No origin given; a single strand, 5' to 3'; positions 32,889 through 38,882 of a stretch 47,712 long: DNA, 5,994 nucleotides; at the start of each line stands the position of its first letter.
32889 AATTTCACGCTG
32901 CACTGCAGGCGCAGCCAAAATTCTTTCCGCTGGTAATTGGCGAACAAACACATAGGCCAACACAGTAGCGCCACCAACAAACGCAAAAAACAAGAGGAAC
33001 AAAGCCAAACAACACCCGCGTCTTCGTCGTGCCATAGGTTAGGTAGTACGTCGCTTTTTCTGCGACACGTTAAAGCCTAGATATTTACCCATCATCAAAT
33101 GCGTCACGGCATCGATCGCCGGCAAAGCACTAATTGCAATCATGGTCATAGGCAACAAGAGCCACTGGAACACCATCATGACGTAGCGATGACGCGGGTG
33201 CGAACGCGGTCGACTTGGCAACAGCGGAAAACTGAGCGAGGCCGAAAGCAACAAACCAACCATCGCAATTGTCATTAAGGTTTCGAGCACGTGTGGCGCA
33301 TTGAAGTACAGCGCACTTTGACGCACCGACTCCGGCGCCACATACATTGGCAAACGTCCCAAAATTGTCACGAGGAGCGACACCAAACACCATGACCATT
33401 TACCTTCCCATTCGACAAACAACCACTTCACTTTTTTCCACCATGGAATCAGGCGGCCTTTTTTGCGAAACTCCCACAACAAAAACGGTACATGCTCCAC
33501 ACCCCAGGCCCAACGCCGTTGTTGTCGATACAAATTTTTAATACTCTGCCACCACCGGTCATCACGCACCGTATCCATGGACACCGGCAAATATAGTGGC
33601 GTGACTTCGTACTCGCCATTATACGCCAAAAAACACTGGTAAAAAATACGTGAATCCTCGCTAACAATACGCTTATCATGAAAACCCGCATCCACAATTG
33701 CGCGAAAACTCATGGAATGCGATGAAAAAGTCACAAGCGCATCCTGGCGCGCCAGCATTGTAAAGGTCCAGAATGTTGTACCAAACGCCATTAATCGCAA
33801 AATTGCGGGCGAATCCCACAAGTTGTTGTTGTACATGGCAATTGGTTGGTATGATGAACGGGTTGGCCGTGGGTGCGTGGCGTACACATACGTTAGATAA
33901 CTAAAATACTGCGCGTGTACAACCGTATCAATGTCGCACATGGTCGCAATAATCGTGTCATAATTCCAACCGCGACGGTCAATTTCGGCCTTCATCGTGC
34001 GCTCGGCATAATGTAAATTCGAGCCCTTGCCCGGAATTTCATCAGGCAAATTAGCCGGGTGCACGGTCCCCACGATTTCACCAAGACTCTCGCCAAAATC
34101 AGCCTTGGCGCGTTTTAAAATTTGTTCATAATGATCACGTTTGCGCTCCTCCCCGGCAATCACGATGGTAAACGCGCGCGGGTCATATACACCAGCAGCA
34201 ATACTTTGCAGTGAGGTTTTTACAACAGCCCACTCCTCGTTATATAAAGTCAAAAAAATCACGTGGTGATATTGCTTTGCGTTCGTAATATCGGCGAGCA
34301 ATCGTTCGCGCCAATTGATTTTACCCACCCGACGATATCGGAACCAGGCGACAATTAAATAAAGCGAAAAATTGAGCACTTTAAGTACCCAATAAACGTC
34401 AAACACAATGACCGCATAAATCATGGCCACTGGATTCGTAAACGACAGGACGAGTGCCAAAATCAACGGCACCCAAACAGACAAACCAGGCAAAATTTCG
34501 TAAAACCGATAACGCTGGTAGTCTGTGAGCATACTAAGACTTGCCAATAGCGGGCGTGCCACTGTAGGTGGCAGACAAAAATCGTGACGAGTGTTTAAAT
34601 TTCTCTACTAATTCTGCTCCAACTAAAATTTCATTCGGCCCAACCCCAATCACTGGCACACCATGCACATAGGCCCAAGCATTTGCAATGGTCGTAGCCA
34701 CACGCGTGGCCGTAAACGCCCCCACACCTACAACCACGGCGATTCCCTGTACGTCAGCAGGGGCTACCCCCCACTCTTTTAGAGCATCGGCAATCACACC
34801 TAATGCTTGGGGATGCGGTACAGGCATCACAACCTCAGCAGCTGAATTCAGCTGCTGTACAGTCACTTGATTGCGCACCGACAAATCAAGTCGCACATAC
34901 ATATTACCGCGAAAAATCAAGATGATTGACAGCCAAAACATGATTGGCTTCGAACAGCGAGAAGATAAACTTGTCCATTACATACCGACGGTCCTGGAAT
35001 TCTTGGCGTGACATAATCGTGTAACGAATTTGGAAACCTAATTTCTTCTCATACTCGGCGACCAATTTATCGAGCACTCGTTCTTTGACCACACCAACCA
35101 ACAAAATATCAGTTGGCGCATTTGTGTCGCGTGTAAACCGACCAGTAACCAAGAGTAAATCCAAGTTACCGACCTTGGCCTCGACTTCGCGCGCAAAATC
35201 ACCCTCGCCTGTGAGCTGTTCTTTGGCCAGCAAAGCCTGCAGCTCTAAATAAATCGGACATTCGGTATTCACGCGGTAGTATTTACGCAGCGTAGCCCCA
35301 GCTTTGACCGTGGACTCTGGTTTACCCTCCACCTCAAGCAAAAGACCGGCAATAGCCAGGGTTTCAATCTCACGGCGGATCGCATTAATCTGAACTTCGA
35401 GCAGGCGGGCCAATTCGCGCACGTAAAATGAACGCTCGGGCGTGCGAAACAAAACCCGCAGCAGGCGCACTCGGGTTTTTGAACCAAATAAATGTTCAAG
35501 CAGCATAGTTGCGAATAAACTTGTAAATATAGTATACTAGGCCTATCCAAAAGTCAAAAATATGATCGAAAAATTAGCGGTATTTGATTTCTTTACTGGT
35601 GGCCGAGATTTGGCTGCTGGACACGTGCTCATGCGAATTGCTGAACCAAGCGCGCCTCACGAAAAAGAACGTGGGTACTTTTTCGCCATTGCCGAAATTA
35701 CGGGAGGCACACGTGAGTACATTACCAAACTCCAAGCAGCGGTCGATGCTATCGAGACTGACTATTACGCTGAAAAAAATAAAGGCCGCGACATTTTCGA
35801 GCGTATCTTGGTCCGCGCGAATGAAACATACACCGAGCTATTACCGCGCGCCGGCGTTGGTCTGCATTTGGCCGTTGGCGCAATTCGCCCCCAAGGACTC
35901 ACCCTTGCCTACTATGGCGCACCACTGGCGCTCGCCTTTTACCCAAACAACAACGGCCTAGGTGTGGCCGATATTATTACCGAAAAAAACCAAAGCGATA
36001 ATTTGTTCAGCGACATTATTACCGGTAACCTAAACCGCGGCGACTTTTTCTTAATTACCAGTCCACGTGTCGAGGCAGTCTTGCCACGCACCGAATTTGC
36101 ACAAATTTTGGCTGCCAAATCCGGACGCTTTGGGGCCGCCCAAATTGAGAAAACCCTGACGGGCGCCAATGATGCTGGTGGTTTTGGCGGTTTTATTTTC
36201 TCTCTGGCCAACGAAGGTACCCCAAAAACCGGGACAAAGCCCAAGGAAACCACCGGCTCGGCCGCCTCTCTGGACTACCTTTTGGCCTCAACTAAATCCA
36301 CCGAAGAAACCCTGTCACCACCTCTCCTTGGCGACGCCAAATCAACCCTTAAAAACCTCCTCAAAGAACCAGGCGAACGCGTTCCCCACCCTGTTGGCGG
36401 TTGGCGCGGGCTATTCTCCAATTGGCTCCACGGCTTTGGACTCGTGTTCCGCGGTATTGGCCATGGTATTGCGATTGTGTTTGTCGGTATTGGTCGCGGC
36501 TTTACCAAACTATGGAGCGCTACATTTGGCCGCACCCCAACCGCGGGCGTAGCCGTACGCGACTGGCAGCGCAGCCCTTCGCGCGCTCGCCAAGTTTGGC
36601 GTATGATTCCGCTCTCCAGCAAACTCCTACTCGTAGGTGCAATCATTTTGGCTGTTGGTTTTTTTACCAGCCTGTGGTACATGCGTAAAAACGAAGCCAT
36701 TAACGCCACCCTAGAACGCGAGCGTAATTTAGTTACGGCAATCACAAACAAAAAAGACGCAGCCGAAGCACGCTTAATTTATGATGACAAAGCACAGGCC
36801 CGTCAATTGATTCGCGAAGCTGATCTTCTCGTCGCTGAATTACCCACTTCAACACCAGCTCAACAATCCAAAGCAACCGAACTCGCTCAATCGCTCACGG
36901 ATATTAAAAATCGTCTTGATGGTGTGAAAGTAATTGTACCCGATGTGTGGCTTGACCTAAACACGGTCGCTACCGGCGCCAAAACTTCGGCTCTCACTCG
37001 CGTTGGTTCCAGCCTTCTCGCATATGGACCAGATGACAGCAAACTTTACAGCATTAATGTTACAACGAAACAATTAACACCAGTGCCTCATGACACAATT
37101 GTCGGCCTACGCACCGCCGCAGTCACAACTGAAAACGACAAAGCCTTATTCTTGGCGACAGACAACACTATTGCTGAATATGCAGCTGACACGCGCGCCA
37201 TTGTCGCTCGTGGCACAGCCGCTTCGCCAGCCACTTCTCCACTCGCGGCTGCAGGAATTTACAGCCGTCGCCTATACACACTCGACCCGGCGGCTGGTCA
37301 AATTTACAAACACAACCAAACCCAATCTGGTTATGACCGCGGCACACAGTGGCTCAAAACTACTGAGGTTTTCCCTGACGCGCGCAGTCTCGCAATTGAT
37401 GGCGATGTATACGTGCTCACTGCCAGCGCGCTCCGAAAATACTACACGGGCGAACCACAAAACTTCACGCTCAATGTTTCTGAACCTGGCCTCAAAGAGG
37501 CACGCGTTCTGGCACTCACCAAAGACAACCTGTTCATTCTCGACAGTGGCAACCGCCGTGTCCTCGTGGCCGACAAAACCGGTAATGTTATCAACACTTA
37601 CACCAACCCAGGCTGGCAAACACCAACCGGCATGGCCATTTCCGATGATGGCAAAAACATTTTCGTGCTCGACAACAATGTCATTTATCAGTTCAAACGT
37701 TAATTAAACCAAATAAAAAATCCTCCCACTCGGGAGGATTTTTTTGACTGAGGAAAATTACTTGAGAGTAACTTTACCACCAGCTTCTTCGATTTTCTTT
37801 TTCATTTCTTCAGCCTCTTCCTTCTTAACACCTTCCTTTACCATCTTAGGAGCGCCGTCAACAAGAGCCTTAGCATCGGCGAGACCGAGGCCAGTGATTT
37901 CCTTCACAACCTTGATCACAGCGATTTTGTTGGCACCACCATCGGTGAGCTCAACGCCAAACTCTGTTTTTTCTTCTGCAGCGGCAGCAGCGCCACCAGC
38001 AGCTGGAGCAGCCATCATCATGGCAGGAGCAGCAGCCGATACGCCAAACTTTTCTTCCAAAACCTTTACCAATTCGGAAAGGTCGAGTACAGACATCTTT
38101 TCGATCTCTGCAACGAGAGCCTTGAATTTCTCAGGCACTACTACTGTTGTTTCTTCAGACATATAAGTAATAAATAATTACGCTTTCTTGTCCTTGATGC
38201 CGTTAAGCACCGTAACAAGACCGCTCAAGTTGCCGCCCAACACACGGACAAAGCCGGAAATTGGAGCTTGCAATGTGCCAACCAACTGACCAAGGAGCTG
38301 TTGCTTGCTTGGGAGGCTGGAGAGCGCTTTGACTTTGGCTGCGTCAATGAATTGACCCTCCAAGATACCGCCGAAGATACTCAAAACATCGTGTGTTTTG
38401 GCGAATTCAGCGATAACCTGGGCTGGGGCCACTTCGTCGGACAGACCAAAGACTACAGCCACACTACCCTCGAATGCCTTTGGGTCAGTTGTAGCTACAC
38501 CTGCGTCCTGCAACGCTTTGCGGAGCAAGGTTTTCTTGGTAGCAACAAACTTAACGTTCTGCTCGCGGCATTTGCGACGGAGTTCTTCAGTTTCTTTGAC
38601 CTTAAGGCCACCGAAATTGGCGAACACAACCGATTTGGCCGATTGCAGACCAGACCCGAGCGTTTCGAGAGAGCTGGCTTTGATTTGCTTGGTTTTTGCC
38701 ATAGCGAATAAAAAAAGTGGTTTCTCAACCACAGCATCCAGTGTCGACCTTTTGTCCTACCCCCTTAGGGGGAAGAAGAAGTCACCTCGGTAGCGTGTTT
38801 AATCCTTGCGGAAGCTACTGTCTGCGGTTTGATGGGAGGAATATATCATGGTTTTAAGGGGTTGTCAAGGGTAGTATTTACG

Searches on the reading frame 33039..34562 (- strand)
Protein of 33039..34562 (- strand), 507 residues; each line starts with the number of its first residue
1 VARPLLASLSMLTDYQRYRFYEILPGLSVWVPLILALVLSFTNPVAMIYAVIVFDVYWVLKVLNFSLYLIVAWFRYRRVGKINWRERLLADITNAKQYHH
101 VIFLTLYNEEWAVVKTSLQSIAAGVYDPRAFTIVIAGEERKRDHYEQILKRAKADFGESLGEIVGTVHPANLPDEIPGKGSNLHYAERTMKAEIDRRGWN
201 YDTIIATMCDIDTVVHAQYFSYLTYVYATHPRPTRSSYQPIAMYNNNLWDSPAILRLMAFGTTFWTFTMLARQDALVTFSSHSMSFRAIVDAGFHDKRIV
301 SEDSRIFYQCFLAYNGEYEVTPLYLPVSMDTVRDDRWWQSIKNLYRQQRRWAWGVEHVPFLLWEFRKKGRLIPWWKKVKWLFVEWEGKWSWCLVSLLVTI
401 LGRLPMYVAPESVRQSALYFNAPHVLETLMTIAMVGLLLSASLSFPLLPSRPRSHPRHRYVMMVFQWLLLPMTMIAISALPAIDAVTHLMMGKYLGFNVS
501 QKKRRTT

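Call 8: search_protein_families(library=pfam, proteins=[window:33039-34562:-], max_evalue=0.001)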
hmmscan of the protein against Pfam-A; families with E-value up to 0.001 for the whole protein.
window:33039-34562:- (507 aa): 1 family
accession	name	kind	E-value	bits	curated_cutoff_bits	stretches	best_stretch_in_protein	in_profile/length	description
PF13632.12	Glyco_trans_2_3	-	8.6e-05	22.9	27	1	208-420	4-183/198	Glycosyl transferase family group 2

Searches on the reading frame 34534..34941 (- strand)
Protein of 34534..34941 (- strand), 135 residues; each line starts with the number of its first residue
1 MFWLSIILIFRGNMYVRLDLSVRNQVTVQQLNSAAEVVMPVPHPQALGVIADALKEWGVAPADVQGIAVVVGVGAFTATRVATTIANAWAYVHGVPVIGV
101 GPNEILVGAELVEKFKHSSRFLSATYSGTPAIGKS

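Call 9: search_protein_families(library=pfam, proteins=[window:34534-34941:-], max_evalue=0.001)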
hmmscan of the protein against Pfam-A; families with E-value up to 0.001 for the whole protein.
window:34534-34941:- (135 aa): 1 family
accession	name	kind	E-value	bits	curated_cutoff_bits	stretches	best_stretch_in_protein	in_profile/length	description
PF00814.31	TsaD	-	2.5e-09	37.7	24.8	1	47-107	34-94/264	tRNA N6-adenosine threonylcarbamoyltransferase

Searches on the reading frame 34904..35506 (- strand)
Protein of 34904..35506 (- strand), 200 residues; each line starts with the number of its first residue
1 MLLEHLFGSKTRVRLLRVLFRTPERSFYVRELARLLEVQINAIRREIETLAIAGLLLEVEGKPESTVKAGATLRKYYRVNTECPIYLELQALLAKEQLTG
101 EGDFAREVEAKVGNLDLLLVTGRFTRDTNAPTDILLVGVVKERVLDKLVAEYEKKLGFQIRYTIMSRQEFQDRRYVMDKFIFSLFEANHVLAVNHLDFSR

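Call 9: search_protein_families(library=pfam, proteins=[window:34904-35506:-], max_evalue=0.001)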
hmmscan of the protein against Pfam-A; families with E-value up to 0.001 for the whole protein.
window:34904-35506:- (200 aa): 1 family
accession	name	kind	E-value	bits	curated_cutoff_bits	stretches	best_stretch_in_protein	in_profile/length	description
PF12840.13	HTH_20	-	0.00039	20.8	27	1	8-57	2-49/51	Helix-turn-helix domain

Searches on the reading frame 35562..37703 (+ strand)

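Call 8: search_protein_families(library=pfam, proteins=[window:35562-37703:+], max_evalue=0.001)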
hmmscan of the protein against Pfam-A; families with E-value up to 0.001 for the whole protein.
window:35562-37703:+ (713 aa): 0 families

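Call 18: search_protein_families(library=ncbifam, proteins=[window:35562-37703:+], max_evalue=0.01)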
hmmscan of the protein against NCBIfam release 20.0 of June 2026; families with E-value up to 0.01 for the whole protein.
window:35562-37703:+ (713 aa): 1 family
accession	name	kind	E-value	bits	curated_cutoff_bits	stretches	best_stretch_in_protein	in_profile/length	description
NF035926.1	scyF_NHL_VPEP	equivalog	0.0049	16.1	350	0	654-684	257-287/376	scytonemin biosynthesis PEP-CTERM protein ScyF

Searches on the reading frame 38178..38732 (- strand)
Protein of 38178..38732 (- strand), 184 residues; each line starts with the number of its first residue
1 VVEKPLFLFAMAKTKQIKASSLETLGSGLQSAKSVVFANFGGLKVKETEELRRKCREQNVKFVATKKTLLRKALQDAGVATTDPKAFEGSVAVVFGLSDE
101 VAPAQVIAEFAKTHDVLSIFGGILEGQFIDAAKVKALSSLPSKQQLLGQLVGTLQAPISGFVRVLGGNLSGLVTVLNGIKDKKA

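Call 80: search_protein_families(library=pfam, proteins=[window:38178-38732:-], max_evalue=0.01)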
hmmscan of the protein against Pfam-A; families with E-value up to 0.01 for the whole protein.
window:38178-38732:- (184 aa): 1 family
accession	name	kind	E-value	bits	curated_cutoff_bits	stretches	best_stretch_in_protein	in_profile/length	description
PF00466.25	Ribosomal_L10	-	4.1e-19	69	22.8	1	14-112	2-100/100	Ribosomal protein L10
